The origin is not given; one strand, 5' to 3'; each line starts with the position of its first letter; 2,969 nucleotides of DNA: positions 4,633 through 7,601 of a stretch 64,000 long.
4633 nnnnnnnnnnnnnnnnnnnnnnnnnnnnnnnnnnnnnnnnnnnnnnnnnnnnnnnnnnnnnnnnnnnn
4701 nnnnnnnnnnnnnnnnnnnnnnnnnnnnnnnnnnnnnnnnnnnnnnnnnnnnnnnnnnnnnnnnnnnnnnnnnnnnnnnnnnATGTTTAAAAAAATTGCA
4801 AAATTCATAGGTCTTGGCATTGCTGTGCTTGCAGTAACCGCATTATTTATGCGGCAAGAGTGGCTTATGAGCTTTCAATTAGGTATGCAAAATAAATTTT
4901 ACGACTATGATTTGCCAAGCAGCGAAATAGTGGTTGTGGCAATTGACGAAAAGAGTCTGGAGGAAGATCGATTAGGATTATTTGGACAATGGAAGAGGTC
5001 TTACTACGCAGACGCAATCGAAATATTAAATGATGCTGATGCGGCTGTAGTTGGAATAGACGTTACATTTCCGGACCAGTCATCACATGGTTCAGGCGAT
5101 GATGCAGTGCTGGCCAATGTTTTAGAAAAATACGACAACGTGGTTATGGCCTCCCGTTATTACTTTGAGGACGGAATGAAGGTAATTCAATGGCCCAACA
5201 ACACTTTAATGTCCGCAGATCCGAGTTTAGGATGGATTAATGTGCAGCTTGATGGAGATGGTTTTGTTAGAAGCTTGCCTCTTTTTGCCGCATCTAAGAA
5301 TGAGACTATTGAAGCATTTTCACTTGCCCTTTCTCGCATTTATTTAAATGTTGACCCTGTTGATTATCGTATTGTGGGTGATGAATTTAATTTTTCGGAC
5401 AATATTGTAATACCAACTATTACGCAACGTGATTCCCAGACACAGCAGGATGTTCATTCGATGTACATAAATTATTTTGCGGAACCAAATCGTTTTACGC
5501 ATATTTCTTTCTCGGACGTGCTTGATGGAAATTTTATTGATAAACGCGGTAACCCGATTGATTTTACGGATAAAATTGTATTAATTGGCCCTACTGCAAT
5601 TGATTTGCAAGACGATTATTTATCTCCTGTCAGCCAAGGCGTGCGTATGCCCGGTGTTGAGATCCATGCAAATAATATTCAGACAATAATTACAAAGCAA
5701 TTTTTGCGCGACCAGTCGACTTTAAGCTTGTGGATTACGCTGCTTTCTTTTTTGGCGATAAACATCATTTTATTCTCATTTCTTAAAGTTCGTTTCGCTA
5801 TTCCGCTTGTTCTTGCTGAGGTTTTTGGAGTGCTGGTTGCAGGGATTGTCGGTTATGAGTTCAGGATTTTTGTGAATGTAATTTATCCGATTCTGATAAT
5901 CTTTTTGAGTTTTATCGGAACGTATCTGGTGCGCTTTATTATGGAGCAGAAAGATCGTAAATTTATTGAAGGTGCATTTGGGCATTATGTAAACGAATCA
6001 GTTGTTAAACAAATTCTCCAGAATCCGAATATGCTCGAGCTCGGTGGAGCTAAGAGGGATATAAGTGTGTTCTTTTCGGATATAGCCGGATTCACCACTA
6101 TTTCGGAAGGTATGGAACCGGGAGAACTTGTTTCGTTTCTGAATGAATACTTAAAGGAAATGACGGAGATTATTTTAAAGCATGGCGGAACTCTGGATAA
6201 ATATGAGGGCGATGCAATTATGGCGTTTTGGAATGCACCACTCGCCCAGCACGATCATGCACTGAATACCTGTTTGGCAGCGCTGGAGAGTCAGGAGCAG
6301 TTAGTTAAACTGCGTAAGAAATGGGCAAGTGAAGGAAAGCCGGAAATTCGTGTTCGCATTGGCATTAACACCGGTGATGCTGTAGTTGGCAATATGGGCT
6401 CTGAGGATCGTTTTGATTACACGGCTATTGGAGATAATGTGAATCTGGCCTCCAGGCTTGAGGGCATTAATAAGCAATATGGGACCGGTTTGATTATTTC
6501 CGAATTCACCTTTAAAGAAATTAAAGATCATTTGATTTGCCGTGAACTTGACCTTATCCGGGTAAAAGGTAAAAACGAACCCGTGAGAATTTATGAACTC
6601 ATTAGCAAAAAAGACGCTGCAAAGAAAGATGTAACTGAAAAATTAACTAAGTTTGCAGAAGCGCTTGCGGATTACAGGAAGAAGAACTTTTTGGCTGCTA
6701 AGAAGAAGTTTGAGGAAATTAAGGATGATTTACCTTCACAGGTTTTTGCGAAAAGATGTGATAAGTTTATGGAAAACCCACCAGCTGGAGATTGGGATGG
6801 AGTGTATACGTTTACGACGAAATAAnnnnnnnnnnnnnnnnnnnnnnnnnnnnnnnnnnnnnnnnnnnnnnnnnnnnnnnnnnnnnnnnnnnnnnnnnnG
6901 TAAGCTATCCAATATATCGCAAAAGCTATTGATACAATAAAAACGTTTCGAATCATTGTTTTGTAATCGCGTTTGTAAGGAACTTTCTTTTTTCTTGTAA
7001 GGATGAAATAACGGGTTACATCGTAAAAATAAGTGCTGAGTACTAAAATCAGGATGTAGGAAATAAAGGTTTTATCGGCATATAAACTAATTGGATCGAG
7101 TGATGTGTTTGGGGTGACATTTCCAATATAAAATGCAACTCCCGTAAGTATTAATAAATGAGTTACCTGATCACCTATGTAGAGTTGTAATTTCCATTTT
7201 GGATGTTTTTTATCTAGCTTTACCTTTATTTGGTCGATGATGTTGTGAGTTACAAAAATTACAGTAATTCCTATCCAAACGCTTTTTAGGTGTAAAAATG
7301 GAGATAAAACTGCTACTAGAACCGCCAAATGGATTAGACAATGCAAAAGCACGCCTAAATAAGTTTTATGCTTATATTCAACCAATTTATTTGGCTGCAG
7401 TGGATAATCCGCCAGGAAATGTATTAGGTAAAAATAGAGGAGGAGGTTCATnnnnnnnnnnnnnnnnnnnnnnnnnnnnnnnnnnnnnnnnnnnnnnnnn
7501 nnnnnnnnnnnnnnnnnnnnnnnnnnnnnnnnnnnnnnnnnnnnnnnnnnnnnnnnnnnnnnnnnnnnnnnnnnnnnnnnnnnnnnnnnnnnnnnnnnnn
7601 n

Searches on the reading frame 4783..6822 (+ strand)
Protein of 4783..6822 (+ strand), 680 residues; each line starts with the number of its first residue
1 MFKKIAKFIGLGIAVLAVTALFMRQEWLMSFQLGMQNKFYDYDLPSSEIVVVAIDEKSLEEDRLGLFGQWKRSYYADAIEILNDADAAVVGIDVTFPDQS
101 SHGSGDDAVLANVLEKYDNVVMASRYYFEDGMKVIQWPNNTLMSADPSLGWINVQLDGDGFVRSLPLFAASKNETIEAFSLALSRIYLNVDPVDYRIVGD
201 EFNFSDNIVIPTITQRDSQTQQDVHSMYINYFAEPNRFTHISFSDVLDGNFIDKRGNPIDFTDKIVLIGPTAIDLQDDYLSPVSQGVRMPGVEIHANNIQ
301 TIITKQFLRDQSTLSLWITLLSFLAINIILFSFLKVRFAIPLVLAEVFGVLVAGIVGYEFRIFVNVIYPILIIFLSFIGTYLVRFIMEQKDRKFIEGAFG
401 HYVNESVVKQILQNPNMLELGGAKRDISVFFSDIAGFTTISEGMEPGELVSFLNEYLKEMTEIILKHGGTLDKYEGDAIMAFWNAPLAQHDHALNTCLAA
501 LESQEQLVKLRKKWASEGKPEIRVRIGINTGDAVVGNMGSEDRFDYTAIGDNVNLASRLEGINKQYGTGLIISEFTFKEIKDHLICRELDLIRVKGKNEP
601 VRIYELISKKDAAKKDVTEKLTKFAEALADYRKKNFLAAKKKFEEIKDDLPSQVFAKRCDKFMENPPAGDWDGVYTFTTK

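Call 31: search_protein_families(library=ncbifam, proteins=[window:4783-6822:+], max_evalue=1e-10)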
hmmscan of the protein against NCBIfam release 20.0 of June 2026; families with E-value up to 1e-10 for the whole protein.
window:4783-6822:+ (680 aa): 0 families

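Call 59: search_protein_families(library=pfam, proteins=[window:4783-6822:+], max_evalue=0.00001)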
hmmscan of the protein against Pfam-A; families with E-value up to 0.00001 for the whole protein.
window:4783-6822:+ (680 aa): 2 families
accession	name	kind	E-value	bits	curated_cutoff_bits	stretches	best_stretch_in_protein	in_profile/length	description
PF05226.16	CHASE2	-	1.7e-52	179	26.3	1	14-325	2-255/257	CHASE2 domain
PF00211.25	Guanylate_cyc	-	5.6e-22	78.7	21.9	1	425-599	7-175/183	Adenylate and Guanylate cyclase catalytic domain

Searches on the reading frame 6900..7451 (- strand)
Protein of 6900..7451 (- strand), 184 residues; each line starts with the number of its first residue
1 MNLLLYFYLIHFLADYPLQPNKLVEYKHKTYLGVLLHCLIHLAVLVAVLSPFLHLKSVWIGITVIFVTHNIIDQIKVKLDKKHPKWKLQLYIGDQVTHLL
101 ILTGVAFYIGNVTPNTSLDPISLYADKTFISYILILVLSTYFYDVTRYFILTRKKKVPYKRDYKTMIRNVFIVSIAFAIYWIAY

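Call 59: search_protein_families(library=pfam, proteins=[window:6900-7451:-], max_evalue=0.00001)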
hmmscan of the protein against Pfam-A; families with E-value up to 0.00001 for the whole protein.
window:6900-7451:- (184 aa): 1 family
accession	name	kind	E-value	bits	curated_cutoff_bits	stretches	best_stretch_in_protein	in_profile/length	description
PF11750.13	DUF3307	-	5.6e-19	68.8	23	1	3-116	1-116/127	Protein of unknown function (DUF3307)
